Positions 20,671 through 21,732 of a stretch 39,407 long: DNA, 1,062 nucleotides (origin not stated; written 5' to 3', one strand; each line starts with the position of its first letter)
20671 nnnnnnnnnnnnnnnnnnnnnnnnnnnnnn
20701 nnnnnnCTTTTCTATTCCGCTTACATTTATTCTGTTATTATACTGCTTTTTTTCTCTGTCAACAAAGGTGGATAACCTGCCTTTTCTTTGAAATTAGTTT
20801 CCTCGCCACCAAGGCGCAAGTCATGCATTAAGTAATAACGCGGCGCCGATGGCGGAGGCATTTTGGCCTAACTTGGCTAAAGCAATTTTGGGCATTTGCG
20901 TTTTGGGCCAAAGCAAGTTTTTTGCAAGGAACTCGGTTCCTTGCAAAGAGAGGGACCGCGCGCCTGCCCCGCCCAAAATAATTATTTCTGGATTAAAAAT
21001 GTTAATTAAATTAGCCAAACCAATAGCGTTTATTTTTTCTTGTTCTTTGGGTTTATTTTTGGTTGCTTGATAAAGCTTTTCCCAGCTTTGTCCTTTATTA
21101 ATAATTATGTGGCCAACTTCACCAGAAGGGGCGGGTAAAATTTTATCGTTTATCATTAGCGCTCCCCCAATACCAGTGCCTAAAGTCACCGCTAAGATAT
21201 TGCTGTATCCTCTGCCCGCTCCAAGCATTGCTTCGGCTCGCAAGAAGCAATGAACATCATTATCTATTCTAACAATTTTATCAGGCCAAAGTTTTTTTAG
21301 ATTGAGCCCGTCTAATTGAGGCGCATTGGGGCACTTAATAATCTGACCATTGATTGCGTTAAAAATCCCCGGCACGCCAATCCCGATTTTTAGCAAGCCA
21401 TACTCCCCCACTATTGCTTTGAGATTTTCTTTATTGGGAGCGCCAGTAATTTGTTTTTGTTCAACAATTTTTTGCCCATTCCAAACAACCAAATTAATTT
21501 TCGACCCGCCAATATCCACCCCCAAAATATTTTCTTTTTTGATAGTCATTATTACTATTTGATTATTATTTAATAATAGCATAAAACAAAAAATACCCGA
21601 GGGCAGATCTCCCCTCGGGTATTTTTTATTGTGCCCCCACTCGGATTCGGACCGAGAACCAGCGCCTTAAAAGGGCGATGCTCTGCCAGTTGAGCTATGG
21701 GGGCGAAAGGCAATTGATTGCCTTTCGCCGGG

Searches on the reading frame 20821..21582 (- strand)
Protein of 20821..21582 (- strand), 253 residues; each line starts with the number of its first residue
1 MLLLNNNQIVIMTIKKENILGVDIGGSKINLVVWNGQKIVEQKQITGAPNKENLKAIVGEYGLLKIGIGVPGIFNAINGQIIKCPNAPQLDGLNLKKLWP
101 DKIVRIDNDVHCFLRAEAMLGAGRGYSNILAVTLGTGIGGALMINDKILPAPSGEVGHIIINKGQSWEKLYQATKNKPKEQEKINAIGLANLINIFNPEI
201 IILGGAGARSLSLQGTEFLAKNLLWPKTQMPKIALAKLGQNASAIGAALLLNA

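Call 13: search_protein_families(library=pfam, proteins=[window:20821-21582:-])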
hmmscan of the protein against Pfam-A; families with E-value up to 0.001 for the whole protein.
window:20821-21582:- (253 aa): 1 family
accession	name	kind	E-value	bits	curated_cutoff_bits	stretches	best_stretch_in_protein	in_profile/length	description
PF00480.26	ROK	-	9.6e-27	94.7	22.9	2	20-162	2-161/294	ROK family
